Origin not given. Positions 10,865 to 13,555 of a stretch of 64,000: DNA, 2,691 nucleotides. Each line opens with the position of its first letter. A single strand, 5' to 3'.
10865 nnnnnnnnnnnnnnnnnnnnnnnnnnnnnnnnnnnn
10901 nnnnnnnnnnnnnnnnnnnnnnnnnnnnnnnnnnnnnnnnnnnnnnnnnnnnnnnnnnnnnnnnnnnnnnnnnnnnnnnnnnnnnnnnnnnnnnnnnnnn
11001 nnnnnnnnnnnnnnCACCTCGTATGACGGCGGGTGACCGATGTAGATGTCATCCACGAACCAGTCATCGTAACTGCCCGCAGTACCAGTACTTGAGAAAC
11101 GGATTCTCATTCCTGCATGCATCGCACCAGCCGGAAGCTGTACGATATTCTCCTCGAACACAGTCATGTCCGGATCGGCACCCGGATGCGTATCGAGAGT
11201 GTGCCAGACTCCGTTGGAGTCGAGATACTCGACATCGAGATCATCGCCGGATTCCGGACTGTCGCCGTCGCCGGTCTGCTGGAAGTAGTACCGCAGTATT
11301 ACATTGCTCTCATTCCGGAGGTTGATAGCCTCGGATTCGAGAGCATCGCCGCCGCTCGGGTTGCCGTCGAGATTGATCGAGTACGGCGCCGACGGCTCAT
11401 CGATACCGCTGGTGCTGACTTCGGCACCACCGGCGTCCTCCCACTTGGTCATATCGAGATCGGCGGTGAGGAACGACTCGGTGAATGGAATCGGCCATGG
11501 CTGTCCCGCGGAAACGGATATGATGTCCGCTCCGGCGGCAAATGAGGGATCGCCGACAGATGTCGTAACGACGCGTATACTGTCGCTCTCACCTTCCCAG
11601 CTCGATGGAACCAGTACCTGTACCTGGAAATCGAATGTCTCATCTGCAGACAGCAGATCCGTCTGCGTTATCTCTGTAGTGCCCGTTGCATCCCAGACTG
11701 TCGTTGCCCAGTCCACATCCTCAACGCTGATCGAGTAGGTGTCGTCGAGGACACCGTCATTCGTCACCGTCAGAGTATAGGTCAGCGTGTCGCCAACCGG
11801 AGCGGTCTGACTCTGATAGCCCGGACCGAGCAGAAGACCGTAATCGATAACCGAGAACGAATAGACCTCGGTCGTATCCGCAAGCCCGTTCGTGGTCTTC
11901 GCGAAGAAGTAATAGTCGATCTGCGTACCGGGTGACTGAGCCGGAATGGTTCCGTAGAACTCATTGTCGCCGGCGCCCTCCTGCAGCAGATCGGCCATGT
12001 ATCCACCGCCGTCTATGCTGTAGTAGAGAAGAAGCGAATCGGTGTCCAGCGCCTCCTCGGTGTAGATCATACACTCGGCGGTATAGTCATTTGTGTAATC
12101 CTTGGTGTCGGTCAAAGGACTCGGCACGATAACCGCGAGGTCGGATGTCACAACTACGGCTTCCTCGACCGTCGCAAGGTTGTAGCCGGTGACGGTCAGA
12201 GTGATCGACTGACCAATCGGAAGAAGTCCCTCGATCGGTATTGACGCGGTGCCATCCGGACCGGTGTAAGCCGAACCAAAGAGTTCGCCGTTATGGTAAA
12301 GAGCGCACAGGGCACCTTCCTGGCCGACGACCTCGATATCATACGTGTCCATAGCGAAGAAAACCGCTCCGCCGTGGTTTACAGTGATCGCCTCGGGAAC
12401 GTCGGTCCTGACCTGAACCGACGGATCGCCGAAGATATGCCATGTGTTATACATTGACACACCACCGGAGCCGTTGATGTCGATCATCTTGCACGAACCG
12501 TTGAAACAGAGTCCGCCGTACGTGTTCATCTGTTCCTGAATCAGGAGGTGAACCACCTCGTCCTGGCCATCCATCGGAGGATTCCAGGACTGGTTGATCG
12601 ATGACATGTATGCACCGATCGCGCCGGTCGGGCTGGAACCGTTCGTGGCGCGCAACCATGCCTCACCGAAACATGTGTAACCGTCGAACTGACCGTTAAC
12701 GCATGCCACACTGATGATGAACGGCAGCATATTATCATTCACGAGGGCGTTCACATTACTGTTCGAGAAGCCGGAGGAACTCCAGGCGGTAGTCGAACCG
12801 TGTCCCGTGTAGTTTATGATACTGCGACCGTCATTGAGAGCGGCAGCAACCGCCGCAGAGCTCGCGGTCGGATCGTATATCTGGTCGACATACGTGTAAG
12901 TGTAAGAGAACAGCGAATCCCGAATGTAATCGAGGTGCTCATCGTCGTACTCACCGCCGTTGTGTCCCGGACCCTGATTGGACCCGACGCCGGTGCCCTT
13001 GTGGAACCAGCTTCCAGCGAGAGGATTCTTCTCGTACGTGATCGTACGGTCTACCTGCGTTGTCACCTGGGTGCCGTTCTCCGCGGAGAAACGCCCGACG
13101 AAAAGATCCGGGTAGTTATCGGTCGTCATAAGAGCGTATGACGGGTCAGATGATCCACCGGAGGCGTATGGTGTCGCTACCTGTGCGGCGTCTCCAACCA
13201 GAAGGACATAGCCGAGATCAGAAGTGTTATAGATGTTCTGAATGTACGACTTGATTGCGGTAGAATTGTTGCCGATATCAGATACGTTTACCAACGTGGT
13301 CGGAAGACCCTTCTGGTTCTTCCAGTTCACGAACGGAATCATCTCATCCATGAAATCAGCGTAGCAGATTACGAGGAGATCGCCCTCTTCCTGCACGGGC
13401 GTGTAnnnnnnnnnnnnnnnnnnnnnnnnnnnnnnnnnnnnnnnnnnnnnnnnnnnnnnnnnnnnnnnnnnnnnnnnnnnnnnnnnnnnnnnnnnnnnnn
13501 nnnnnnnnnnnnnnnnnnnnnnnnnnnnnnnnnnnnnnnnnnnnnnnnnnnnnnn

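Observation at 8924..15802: Giant dockerin-bearing gingipain-like (C25) protease encoded next to a lipoprotein serpin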

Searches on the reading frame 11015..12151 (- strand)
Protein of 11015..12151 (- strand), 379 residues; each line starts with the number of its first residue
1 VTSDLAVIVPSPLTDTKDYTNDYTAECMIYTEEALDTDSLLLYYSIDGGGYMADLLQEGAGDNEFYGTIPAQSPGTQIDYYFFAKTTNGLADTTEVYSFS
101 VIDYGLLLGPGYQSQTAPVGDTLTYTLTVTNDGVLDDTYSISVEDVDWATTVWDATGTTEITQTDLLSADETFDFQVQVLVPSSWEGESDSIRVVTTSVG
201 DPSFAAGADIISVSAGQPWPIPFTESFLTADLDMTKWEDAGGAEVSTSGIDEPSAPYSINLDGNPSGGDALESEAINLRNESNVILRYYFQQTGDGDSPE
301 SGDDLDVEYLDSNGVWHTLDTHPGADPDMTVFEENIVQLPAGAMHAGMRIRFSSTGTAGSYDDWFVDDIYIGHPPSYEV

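Call 77: predict_structure(alignment_id=A6)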
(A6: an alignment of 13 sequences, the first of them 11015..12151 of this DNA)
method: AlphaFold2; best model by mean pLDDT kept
length: 379 residues; sequences in the alignment: 13
mean_pLDDT: 86.7   pTM: 0.54
mean pLDDT of the five models: 86.7, 79.8, 77.8, 76.2, 75.7
residues with pLDDT >= 90: 196; 70-90: 149; 50-70: 26; < 50: 8
segments of 3 or more residues with pLDDT < 50: 377-379
pLDDT, mean of each block of 10 residues (from residue 1): 78 90 95 91 94 94 93 92 93 94 88 86 94 91 95 94 93 96 85 95 93 81 82 80 80 71 72 87 91 65 84 90 80 91 87 74 86 68
secondary structure, 60 per line:
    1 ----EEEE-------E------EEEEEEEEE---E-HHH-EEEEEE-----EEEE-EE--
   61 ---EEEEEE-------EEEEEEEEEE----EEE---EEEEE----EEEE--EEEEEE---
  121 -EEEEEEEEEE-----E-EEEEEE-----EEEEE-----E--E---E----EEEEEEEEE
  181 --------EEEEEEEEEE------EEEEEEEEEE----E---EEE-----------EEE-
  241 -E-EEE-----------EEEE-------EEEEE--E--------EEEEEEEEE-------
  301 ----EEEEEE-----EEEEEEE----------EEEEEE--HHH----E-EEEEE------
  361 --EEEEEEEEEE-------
elements in order: E5-8 E23-31 E41-46 E52-55 E64-69 E77-86 E91-93 E97-101 E106-109 E112-117 E122-131 E139-144 E150-154 E172-180 E189-198 E205-214 E223-225 E237-239 E244-246 E258-261 E269-273 E285-293 E305-310 E316-322 E333-338 E350-354 E363-372

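Call 79: fold_search(model_id=the predicted structure, library=pdb)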
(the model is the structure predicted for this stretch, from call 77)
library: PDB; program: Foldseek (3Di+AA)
matches with E <= 10: 1989; with E <= 0.001: 337
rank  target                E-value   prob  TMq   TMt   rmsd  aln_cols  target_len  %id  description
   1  6bqm                  1.3e-10  1.00  0.25  0.21  22.6       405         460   11  Secreted serine protease VesC from Vibrio cholerae (released 2018-11-28)
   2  2bzd_C                1.2e-09  1.00  0.24  0.16  20.9       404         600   11  Galactose recognition by the carbohydrate-binding module of a bacterial sialidase. (released 2005-08-19)
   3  2e26_A                1.8e-09  1.00  0.34  0.19  17.6       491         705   14  Crystal structure of two repeat fragment of reelin (released 2007-05-22)
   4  3a7q_A                1.9e-09  1.00  0.34  0.19  17.1       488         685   13  Structural basis for specific recognition of reelin by its receptors (released 2010-03-23)
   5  1wcq_C                4.1e-09  1.00  0.24  0.16  21.0       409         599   10  Mutagenesis of the Nucleophilic Tyrosine in a Bacterial Sialidase to Phenylalanine. (released 2005-10-12)
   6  1wcq_A                6.1e-09  1.00  0.23  0.16  18.2       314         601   11  Mutagenesis of the Nucleophilic Tyrosine in a Bacterial Sialidase to Phenylalanine. (released 2005-10-12)
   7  6a48                  7.1e-09  1.00  0.35  0.21  21.7       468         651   12  Crystal structure of reelin N-terminal region (released 2019-06-19)
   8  9qj4_B                7.1e-09  1.00  0.24  0.28  18.1       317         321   14  Structure of the Complement classical and lectin pathway proconvertase, C4b2 (released 2025-12-24)
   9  1w8o_A                8.6e-09  1.00  0.24  0.17  21.0       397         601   11  Contribution of the Active Site Aspartic Acid to Catalysis in the Bacterial Neuraminidase from Micromonospora viridifa (released 2004-09-29)
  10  9ijj_4I               9.5e-09  1.00  0.25  0.04  17.2       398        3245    8  In situ structure of the central apparatus in mouse sperm axoneme. (released 2025-06-04)
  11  7sqc_F0               9.5e-09  1.00  0.25  0.29  16.6       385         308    8  Ciliary C1 central pair apparatus isolated from Chlamydomonas reinhardtii (released 2022-04-13)
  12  6e3f                  1.1e-08  1.00  0.24  0.19  16.0       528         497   10  The structure of the C-terminal domains (C123) of Streptococcus intermedius antigen I/II (Pas) (released 2019-07-17)
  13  2bzd_A                1.3e-08  1.00  0.23  0.16  21.6       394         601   11  Galactose recognition by the carbohydrate-binding module of a bacterial sialidase. (released 2005-08-19)
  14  1eut                  1.7e-08  1.00  0.23  0.16  20.8       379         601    9  SIALIDASE, LARGE 68KD FORM, COMPLEXED WITH GALACTOSE (released 1997-01-11)
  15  3pvm_B                1.7e-08  1.00  0.22  0.09  21.2       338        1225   10  Structure of Complement C5 in Complex with CVF (released 2011-01-19)
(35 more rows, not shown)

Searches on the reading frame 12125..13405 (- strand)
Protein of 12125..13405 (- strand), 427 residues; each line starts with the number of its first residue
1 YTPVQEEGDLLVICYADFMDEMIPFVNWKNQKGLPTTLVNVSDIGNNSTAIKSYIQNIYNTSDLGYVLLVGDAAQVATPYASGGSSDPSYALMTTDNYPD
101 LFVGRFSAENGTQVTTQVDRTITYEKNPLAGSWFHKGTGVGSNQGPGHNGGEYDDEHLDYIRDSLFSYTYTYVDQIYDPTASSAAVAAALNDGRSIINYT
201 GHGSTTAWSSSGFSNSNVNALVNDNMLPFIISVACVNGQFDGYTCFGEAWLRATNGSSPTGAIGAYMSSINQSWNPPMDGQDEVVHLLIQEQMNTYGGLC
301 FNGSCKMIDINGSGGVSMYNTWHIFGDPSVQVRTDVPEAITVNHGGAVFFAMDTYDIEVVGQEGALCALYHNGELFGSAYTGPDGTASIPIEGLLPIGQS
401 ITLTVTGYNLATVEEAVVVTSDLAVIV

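Call 57: search_solved_structures(query=window:12125-13405:-, show_alignments=4, max_evalue=0.001)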
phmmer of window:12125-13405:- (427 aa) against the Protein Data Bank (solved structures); distinct sequences matched with E-value up to 0.001: 5.
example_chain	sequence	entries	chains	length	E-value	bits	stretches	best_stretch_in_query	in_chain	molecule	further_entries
4ief_B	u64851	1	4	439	3.7e-85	289.6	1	1-418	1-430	Gingipain R2 Mature Domain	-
1cvr_A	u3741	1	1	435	4.1e-85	289.5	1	1-418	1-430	GINGIPAIN R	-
4tkx_L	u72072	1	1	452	1.2e-21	80.4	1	10-406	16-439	Lys-gingipain W83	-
4rbm_A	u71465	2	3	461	1.4e-21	80.1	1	10-407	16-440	Lys-gingipain W83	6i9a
6za2_A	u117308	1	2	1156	0.0001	24.6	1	97-255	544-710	Por secretion system protein porU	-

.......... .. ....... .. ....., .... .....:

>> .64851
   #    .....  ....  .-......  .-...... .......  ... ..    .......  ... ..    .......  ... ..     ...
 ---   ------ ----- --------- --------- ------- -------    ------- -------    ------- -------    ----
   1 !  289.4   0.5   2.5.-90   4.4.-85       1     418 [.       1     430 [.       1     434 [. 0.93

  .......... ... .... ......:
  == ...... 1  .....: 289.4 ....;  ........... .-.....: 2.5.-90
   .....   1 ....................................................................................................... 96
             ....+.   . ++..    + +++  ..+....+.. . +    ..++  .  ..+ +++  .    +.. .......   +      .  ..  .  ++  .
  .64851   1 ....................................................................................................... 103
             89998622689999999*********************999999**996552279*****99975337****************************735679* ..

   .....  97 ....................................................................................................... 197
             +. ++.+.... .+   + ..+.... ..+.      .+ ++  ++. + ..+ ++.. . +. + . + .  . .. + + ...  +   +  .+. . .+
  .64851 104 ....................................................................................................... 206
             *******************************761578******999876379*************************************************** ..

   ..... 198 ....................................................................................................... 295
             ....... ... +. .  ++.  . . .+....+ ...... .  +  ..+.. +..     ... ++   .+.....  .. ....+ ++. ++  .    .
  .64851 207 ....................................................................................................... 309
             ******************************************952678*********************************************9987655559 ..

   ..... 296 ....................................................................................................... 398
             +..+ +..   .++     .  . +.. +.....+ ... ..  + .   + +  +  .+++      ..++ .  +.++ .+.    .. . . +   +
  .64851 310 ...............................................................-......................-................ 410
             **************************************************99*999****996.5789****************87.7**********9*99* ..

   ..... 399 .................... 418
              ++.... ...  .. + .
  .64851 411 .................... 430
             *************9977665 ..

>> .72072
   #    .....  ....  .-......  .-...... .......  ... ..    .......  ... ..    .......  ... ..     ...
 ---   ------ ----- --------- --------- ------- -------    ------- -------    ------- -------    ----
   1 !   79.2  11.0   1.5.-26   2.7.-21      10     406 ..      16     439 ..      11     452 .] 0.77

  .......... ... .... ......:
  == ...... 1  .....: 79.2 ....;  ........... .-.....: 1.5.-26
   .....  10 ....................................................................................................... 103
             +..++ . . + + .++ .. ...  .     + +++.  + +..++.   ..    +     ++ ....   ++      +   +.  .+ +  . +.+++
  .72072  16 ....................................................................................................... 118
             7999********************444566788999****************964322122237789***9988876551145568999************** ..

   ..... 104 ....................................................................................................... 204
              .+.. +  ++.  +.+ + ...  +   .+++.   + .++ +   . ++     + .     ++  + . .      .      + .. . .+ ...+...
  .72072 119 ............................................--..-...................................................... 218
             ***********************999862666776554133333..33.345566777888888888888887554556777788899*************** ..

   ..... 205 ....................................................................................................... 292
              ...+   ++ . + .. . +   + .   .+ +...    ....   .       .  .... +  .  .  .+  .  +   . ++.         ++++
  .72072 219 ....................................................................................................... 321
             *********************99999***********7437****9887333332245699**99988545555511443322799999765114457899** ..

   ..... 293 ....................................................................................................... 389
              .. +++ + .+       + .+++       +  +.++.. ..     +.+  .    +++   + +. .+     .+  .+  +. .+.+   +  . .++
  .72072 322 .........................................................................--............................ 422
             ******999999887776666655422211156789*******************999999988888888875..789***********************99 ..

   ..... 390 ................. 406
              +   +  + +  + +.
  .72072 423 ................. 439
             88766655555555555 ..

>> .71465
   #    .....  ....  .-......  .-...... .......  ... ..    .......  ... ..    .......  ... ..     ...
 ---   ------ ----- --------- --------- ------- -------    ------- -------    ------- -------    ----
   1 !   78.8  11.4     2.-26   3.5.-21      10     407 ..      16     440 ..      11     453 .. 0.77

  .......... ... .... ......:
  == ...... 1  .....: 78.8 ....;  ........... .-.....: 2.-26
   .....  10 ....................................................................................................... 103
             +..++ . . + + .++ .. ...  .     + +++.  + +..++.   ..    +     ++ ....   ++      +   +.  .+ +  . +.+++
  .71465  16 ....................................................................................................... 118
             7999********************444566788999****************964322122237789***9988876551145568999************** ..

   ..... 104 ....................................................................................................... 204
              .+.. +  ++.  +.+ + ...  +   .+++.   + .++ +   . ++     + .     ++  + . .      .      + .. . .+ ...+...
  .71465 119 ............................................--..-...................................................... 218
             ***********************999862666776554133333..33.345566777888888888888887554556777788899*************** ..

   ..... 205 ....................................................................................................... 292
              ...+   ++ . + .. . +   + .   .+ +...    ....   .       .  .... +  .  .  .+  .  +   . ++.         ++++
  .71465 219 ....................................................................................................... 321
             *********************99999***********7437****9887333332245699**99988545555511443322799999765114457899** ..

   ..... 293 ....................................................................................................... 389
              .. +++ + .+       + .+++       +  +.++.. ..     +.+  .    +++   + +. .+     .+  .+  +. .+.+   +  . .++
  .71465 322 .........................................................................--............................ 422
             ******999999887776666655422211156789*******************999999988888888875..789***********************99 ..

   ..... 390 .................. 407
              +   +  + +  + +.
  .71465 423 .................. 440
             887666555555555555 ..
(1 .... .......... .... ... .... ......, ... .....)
